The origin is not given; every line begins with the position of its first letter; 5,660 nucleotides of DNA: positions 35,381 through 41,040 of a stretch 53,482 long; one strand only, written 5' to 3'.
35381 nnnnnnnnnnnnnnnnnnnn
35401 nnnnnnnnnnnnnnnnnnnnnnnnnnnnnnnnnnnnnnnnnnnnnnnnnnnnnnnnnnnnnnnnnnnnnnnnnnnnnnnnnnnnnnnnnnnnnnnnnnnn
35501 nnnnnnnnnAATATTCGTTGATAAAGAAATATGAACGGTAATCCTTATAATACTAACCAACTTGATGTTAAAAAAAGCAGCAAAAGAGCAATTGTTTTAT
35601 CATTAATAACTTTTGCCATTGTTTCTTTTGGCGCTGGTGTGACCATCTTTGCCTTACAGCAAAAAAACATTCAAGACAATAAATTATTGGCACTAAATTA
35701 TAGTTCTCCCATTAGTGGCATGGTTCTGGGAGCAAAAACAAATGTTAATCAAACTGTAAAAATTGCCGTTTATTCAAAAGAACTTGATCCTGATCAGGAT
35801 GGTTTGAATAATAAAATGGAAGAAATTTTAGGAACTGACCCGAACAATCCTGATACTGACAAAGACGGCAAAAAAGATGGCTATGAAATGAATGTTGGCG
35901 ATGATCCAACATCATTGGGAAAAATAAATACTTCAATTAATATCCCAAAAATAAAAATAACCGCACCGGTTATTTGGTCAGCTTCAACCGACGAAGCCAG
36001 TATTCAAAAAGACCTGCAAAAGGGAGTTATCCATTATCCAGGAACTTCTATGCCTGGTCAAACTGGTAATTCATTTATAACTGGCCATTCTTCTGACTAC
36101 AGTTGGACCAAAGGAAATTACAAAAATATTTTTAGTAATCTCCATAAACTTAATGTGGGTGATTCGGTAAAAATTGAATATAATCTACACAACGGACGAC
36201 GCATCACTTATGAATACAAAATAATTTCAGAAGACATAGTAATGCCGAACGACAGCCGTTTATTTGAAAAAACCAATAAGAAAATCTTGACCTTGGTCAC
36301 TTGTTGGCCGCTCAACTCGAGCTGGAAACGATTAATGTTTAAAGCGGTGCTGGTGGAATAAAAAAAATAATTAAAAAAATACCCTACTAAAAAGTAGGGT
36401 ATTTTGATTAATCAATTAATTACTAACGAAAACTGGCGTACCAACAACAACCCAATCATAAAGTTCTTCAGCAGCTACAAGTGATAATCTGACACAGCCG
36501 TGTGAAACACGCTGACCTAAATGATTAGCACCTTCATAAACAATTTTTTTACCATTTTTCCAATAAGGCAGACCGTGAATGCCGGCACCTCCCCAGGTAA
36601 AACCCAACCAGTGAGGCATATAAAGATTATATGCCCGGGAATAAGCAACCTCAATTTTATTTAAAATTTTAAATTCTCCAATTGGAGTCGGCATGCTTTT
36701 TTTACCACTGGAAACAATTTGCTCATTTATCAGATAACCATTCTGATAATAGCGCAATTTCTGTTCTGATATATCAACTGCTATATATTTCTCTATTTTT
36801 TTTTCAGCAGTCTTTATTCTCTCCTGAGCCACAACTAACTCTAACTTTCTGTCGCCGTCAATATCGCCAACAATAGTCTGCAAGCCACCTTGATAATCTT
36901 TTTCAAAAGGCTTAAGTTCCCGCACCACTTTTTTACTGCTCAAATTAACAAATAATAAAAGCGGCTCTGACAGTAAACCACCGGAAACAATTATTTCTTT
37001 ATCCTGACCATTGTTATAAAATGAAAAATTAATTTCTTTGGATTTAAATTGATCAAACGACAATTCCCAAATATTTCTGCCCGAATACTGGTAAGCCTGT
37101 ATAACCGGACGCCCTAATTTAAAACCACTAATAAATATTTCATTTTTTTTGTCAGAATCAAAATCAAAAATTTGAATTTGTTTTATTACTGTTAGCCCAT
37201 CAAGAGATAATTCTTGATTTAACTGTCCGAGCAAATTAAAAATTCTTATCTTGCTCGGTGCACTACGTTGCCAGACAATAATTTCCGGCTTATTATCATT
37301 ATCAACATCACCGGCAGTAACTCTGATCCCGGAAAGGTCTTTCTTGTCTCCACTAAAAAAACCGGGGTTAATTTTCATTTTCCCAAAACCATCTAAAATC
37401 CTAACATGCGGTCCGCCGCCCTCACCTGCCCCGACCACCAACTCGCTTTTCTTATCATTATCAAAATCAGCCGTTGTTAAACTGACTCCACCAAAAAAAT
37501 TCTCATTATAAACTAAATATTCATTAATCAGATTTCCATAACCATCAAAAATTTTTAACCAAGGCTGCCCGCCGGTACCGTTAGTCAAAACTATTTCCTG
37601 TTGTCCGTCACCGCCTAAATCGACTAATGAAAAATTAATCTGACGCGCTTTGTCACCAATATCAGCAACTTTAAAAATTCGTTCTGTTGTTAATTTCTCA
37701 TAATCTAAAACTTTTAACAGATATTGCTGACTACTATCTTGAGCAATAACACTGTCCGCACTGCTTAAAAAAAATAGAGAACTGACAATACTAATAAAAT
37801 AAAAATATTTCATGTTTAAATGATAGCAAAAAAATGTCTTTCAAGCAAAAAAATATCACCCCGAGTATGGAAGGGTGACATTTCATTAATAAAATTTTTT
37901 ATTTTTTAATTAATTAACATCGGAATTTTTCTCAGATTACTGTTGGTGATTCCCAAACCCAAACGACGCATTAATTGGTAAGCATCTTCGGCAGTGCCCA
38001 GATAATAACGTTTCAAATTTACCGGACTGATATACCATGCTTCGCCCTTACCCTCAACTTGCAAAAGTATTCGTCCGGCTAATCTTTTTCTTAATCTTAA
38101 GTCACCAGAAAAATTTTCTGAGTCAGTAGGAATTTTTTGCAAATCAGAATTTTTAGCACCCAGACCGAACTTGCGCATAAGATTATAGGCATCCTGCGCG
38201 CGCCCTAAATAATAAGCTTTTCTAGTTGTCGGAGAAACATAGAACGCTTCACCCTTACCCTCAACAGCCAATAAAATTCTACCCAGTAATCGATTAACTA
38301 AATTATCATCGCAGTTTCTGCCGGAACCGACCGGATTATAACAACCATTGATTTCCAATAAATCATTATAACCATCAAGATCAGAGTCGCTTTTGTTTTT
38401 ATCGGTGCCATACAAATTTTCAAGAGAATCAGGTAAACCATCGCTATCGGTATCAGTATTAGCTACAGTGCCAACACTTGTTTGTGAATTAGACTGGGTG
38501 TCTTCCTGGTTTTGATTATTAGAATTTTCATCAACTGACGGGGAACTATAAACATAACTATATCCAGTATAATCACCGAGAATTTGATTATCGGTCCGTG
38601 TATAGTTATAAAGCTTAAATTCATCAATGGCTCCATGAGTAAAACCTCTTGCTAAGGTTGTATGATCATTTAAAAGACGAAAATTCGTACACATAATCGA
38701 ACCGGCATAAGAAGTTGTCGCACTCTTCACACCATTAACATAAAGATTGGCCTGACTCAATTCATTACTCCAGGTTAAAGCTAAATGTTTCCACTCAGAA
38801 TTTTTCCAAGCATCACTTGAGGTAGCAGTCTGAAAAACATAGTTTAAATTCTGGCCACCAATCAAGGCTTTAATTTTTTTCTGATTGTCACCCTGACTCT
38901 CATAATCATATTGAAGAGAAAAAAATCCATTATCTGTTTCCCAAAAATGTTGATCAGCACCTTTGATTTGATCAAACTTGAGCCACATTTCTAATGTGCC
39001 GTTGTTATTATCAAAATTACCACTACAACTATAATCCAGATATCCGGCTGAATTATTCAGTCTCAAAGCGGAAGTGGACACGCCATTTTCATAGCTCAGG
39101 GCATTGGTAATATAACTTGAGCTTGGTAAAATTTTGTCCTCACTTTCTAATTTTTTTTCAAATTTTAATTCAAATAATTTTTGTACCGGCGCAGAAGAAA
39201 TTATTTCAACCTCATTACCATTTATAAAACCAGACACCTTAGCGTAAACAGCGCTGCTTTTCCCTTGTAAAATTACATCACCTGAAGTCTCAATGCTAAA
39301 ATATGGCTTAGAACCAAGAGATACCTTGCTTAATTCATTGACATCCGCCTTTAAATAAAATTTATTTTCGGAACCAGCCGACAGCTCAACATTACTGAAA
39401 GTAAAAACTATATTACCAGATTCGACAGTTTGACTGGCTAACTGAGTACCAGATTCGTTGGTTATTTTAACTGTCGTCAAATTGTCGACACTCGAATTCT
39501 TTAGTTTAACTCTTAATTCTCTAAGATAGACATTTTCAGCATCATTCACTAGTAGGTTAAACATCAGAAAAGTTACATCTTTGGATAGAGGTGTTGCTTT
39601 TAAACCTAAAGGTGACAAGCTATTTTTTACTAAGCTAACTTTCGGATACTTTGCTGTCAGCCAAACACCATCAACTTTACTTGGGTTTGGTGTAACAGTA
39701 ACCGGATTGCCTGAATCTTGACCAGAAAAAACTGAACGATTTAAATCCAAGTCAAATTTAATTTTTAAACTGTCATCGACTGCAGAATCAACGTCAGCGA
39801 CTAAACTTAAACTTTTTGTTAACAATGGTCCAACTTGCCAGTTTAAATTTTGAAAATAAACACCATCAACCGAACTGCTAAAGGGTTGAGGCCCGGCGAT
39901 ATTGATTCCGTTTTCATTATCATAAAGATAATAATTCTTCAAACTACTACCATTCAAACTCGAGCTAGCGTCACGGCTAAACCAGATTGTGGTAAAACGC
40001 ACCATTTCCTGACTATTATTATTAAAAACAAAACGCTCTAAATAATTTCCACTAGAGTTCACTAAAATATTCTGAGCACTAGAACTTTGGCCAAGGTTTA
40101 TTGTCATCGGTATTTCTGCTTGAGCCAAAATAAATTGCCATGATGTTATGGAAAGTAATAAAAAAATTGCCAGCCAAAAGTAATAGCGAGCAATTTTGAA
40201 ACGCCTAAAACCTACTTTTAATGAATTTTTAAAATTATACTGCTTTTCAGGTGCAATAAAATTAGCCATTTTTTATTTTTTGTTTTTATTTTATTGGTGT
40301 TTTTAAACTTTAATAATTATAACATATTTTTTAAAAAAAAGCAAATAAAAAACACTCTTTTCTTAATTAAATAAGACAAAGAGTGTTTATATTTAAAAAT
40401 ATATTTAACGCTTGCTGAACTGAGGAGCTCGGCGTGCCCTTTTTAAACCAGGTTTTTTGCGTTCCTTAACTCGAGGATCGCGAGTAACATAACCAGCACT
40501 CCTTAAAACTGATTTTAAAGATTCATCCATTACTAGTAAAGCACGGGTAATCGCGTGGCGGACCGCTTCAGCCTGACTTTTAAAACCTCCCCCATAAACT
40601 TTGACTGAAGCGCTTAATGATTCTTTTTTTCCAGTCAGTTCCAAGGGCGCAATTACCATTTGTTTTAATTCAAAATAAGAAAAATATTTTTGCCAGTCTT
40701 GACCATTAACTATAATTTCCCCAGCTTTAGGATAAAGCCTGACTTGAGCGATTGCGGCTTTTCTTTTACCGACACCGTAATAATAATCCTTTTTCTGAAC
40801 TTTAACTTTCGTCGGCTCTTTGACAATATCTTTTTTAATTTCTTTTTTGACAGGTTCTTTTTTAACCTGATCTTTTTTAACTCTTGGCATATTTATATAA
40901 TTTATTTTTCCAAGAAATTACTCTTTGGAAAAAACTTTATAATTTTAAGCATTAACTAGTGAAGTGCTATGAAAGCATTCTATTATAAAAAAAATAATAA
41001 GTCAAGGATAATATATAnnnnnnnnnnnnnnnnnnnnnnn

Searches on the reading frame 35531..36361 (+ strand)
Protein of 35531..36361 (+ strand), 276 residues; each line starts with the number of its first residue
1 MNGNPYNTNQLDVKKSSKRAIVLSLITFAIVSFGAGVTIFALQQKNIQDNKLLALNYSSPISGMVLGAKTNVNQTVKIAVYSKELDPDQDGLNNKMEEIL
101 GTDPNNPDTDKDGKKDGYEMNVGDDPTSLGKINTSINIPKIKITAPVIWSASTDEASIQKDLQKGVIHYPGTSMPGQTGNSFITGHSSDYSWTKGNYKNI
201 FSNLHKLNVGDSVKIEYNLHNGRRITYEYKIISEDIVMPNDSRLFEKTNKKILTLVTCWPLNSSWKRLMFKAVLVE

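Call 21: search_protein_families(library=pfam, proteins=[window:35531-36361:+])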
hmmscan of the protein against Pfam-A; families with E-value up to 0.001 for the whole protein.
window:35531-36361:+ (276 aa): 1 family
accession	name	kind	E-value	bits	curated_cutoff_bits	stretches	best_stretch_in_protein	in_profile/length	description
PF04203.18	Sortase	-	3.8e-25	88.5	26.6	1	136-275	1-125/125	Sortase domain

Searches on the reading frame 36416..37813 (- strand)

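Call 50: search_protein_families(library=pfam, proteins=[window:36416-37813:-])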
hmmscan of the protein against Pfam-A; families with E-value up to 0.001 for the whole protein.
window:36416-37813:- (465 aa): 5 families
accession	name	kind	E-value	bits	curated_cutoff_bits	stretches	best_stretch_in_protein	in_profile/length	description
PF03734.19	YkuD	-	7.3e-25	88.7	23.4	1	342-463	2-146/146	L,D-transpeptidase catalytic domain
PF13517.12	FG-GAP_3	-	6.8e-14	52.7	26.9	2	116-180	1-61/61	FG-GAP-like repeat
PF01839.29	FG-GAP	-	1.1e-12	48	22.1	0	109-132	2-25/37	FG-GAP repeat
PF16743.10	PliI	-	1.2e-06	28.6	27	0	165-187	62-84/123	Periplasmic lysozyme inhibitor of I-type lysozyme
PF14783.12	BBS2_Mid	-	0.00059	20.4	27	0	111-130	1-20/108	Ciliary BBSome complex subunit 2, middle region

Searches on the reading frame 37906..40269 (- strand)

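Call 50: search_protein_families(library=pfam, proteins=[window:37906-40269:-])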
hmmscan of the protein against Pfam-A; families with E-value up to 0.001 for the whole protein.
window:37906-40269:- (787 aa): 1 family
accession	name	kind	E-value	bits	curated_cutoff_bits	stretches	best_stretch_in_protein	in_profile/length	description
PF13385.13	Laminin_G_3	-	9.4e-19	68.5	27.6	1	408-563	4-150/151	Concanavalin A-like lectin/glucanases superfamily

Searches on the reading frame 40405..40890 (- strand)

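Call 50: search_protein_families(library=pfam, proteins=[window:40405-40890:-])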
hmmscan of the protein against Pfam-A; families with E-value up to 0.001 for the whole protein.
window:40405-40890:- (161 aa): 1 family
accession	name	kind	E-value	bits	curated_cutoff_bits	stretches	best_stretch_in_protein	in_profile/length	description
PF00380.25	Ribosomal_S9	-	8.8e-41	139.6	22.5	1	41-161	1-121/121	Ribosomal protein S9/S16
